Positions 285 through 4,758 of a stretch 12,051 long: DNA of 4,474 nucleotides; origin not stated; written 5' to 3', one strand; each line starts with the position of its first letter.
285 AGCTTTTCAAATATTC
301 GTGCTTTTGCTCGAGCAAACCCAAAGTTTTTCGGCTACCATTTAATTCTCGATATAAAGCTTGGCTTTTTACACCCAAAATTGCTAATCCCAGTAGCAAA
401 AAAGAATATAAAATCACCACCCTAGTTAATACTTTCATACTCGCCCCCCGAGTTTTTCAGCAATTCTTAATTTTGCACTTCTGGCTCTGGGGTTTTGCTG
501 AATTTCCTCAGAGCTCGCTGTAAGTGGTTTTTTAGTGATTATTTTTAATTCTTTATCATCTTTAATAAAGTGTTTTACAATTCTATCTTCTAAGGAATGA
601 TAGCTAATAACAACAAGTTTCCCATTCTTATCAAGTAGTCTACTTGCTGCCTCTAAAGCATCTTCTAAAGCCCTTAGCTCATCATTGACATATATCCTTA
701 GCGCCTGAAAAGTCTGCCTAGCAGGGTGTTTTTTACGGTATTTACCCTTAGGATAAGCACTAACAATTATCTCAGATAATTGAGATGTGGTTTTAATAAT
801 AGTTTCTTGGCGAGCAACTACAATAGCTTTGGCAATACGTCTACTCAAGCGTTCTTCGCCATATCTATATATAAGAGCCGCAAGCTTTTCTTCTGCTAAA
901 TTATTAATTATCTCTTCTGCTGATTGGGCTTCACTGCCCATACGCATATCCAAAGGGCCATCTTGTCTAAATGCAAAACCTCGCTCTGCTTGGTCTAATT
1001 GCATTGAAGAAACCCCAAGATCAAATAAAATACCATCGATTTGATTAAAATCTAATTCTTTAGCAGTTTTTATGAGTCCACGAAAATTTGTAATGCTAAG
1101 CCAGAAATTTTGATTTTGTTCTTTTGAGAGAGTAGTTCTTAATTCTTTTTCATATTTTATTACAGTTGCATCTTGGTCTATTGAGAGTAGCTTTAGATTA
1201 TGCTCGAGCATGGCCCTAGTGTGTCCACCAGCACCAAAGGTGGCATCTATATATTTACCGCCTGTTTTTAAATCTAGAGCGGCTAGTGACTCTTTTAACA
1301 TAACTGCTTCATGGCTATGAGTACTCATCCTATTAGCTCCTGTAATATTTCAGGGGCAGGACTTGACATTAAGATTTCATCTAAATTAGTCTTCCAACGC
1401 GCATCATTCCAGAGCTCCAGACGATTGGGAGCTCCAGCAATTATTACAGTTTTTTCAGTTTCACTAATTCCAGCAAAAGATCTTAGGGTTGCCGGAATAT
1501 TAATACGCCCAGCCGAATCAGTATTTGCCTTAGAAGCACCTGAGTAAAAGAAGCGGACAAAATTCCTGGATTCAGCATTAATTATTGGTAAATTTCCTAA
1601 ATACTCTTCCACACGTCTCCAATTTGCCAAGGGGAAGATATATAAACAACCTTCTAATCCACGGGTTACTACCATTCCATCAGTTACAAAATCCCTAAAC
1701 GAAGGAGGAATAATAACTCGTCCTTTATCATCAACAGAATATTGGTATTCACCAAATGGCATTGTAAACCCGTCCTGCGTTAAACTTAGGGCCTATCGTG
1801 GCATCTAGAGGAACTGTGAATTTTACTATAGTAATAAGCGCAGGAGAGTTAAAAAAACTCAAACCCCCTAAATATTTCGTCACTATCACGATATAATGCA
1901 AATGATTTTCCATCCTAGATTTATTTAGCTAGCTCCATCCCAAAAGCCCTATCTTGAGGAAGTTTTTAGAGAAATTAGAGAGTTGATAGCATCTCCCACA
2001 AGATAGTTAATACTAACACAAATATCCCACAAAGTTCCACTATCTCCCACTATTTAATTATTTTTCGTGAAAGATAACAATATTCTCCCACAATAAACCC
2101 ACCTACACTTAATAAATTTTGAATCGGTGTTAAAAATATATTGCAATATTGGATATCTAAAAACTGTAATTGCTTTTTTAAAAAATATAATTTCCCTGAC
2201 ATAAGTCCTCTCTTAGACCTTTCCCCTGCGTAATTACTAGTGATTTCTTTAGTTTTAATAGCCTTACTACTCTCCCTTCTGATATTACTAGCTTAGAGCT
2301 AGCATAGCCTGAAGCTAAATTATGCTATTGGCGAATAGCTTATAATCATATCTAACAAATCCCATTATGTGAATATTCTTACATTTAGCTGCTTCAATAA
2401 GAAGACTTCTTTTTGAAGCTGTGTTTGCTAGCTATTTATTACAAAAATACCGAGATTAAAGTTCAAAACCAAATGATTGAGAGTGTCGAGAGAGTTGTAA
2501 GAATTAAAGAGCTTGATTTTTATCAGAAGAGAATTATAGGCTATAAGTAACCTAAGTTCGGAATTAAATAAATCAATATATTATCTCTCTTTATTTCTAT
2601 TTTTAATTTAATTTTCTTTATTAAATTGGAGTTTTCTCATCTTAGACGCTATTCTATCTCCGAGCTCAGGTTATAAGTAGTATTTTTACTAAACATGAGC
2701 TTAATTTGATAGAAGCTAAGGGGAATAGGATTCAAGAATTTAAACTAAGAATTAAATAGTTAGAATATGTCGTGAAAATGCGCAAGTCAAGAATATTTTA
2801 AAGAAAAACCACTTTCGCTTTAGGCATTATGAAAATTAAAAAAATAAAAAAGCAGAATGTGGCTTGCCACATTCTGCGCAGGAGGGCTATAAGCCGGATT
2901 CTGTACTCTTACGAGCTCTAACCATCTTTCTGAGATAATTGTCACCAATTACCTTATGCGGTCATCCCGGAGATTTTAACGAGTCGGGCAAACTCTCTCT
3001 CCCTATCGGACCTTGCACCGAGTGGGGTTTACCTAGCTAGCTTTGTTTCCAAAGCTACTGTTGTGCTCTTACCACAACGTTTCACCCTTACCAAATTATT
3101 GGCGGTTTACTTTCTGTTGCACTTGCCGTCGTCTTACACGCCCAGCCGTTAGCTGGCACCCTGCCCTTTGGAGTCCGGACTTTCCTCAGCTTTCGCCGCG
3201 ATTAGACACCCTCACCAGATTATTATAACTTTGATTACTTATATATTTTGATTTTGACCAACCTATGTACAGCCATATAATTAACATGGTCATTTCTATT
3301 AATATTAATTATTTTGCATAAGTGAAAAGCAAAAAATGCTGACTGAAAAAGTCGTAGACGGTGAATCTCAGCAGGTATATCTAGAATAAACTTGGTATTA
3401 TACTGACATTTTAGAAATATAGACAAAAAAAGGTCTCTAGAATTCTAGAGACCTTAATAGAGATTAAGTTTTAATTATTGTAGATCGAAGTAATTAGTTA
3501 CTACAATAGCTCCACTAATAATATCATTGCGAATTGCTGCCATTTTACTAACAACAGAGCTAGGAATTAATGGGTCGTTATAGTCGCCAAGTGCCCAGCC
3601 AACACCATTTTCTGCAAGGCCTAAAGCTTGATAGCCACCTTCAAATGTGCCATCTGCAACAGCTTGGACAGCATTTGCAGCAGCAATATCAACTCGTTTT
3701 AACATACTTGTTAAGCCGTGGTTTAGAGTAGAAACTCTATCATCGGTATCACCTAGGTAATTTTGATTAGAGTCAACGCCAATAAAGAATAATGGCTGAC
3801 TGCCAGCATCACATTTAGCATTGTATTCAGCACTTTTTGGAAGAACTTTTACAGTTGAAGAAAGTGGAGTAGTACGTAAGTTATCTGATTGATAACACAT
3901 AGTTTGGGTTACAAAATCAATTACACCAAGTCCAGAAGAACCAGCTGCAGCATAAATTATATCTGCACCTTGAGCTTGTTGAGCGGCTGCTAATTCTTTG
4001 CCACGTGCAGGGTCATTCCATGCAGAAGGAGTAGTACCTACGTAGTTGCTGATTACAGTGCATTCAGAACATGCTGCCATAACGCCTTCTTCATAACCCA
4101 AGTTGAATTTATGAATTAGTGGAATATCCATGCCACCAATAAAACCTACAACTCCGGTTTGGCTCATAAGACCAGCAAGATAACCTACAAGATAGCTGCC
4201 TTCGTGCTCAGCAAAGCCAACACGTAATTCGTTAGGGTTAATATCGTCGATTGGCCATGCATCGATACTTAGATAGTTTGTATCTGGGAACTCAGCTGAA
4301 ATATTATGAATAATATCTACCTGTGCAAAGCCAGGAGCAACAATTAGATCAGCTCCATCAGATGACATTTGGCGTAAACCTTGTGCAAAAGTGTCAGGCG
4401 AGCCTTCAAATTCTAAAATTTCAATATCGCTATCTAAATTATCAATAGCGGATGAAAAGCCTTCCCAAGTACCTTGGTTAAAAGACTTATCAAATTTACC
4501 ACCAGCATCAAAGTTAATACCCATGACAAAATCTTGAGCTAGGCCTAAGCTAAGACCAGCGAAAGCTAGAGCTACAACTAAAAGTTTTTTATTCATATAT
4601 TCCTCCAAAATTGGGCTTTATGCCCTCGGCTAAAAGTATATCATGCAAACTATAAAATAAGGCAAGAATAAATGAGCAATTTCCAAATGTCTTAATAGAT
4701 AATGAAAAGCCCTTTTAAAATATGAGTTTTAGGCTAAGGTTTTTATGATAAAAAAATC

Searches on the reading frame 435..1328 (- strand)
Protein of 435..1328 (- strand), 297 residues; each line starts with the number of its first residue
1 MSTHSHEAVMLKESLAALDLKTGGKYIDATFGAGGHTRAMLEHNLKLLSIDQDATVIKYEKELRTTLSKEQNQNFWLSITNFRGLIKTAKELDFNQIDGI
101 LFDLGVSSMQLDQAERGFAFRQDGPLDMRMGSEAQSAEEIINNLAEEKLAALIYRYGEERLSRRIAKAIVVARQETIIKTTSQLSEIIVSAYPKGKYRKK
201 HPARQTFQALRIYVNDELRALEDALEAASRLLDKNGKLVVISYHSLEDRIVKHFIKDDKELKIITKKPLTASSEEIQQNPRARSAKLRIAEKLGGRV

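Call 6: search_protein_families(library=pfam, proteins=[window:435-1328:-])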
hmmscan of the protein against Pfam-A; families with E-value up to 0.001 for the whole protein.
window:435-1328:- (297 aa): 1 family
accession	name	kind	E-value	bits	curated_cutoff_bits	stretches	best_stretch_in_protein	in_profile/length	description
PF01795.25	Methyltransf_5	-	6e-99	331.9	27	1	5-292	3-308/309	MraW methylase family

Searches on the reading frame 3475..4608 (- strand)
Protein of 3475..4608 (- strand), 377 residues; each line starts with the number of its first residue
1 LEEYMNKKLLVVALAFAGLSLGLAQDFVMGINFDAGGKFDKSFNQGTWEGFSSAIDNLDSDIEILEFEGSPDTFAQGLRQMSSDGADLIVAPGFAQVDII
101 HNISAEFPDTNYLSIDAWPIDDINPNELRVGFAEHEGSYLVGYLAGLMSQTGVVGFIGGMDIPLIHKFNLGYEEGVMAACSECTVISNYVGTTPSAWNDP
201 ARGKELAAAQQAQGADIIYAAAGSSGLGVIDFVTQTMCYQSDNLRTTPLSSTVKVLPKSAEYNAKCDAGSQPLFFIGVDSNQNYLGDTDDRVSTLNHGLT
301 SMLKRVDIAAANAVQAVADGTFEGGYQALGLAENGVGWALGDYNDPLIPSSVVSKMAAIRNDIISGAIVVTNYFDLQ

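Call 6: search_protein_families(library=pfam, proteins=[window:3475-4608:-])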
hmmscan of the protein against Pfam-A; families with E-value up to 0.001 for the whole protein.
window:3475-4608:- (377 aa): 1 family
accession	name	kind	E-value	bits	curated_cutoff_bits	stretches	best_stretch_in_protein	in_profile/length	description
PF02608.20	Bmp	-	1.2e-43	149.7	24.1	1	33-370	7-297/301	ABC transporter substrate-binding protein PnrA-like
